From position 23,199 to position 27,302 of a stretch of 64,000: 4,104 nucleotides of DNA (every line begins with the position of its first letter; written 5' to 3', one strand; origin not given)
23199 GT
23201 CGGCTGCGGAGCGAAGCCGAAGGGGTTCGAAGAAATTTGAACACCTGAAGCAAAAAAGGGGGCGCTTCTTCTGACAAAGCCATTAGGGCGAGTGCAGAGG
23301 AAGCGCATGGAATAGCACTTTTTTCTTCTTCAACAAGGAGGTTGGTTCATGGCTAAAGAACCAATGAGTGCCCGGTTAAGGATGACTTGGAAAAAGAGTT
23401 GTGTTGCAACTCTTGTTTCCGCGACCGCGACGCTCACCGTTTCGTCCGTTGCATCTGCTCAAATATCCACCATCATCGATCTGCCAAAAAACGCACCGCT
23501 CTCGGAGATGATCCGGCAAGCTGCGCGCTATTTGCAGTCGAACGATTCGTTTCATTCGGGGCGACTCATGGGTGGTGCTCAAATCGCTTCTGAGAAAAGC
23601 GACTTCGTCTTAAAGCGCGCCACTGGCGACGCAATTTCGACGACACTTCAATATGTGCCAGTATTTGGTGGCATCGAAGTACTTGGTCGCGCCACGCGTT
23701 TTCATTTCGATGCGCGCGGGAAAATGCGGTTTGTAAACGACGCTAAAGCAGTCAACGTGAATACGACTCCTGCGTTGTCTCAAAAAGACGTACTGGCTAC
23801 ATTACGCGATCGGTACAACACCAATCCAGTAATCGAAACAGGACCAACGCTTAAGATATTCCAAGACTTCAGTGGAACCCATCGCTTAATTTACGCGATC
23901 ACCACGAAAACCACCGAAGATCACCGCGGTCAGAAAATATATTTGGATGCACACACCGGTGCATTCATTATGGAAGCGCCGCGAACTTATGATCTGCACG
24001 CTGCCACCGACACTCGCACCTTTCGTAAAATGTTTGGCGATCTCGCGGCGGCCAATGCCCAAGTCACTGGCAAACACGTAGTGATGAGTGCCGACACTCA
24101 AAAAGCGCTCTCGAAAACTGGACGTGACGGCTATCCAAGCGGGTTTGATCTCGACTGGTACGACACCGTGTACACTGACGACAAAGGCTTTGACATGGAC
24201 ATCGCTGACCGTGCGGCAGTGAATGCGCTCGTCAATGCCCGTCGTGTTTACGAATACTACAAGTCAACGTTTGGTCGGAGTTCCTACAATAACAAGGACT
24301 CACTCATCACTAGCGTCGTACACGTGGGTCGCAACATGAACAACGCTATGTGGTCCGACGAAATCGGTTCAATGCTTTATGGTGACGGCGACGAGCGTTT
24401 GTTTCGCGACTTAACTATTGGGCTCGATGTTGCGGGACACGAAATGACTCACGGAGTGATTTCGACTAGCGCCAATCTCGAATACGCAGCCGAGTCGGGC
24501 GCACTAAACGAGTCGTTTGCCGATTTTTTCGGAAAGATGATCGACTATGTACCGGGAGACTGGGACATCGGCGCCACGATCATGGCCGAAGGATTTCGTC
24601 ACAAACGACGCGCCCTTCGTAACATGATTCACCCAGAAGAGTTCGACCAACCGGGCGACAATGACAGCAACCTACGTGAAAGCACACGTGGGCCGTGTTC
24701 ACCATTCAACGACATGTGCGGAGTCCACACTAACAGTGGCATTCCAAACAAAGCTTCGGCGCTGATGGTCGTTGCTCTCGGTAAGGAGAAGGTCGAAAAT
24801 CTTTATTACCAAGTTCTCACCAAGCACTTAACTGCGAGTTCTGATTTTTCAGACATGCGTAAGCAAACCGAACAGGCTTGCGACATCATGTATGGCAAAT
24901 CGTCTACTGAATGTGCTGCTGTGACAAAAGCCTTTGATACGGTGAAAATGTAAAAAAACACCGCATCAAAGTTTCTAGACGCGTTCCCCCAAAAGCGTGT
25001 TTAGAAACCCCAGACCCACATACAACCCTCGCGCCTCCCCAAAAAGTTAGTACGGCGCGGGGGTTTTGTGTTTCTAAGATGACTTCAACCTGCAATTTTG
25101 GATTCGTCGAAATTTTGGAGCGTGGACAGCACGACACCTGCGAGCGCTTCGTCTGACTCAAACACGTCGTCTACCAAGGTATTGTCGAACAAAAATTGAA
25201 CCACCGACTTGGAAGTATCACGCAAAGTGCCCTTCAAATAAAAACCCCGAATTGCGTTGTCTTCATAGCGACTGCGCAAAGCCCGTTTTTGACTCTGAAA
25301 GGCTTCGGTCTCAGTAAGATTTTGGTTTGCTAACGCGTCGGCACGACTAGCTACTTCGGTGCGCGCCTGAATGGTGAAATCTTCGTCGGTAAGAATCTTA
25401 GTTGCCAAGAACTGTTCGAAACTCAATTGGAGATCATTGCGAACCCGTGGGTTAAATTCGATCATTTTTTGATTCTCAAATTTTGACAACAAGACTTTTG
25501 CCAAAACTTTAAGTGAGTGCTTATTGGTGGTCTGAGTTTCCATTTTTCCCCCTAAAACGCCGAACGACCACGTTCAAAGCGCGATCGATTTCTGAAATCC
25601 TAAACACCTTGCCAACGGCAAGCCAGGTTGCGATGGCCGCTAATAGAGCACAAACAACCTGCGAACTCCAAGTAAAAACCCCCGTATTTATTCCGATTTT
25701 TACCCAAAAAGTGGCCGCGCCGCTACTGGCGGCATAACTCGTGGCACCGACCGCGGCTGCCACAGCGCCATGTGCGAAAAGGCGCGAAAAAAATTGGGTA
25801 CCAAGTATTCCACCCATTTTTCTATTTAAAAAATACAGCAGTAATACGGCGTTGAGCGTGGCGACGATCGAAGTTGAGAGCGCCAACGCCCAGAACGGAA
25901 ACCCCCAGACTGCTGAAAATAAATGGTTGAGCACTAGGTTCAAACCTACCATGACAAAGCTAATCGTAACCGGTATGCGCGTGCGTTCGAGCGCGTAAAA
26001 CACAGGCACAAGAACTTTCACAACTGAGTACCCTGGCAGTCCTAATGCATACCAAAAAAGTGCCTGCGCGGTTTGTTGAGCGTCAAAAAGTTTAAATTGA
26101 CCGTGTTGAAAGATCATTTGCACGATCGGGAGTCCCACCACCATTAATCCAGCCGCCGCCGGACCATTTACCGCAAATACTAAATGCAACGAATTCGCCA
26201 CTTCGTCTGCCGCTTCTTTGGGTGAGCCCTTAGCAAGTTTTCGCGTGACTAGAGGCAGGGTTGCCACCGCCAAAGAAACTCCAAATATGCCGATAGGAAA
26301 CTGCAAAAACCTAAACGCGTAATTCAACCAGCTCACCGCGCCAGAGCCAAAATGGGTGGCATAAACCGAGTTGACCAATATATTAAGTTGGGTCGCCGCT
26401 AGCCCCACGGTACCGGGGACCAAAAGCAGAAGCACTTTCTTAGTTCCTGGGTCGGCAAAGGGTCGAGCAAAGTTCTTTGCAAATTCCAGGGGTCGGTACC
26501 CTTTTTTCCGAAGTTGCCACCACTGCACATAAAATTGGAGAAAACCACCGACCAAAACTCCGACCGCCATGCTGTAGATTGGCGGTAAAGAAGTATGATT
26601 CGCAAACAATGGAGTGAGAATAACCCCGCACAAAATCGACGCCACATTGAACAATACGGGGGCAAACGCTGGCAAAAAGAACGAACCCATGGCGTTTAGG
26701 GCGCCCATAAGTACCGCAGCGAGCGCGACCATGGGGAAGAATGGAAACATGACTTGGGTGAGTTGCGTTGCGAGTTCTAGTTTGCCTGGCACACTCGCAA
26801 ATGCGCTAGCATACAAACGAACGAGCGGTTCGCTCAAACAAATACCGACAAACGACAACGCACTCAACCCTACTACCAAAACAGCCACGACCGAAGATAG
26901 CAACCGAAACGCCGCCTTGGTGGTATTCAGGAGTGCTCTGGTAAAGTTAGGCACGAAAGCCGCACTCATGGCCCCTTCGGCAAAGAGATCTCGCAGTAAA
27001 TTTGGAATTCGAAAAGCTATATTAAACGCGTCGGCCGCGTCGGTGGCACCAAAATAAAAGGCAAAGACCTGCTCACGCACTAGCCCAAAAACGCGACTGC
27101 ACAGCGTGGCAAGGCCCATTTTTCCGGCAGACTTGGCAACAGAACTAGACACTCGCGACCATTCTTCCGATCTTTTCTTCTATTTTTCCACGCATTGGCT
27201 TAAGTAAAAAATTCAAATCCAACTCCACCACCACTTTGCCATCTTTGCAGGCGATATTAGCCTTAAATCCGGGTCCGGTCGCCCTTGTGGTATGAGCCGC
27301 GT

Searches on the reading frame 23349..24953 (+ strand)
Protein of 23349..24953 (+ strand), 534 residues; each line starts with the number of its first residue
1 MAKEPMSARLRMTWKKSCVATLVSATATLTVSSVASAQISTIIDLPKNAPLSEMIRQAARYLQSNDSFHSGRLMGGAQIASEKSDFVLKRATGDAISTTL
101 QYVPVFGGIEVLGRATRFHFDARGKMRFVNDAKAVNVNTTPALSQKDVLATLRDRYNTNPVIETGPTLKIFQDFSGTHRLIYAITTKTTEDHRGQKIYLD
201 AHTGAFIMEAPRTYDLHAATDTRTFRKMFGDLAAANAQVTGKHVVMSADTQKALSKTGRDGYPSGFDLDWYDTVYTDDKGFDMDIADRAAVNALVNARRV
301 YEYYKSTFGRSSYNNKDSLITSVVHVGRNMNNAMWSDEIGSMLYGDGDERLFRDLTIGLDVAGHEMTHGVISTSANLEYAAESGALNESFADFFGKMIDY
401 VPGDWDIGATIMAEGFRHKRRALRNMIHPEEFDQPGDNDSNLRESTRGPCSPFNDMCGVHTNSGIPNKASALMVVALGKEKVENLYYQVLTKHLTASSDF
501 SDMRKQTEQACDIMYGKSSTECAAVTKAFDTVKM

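Call 85: search_protein_families(library=pfam, proteins=[window:23349-24953:+], max_evalue=0.00001)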
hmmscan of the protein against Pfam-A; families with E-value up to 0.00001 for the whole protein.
window:23349-24953:+ (534 aa): 2 families
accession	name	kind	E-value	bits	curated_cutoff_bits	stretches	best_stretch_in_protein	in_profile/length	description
PF02868.21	Peptidase_M4_C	-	6.9e-35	120.8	24.4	1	375-533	1-164/165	Thermolysin metallopeptidase, alpha-helical domain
PF01447.24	Peptidase_M4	-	1.2e-31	110.6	22.4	1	256-371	43-144/145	Thermolysin metallopeptidase, catalytic domain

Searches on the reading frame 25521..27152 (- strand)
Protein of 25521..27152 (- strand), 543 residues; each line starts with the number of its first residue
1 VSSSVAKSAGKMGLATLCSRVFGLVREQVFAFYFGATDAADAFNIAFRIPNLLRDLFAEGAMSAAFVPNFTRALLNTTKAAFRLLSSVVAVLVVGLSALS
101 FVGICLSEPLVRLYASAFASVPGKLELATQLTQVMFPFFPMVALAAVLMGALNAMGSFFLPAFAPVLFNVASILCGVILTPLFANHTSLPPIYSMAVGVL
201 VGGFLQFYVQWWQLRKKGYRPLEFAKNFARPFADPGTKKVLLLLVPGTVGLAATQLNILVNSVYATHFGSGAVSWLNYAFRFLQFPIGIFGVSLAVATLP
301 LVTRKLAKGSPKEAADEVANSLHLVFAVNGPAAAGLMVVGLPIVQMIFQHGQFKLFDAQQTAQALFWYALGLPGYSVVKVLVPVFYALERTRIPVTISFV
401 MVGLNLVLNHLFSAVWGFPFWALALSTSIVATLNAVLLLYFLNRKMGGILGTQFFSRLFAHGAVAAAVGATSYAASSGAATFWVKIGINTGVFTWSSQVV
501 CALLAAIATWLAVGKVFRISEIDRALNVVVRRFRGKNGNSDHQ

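Call 85: search_protein_families(library=pfam, proteins=[window:25521-27152:-], max_evalue=0.00001)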
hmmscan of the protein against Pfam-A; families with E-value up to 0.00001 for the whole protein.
window:25521-27152:- (543 aa): 2 families
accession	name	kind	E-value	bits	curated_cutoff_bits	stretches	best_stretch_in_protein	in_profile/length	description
PF03023.19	MurJ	-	5.8e-101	338.8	27.4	1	31-475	2-433/451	Lipid II flippase MurJ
PF01554.23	MatE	-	1.2e-11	45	24.9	1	259-409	14-159/161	MatE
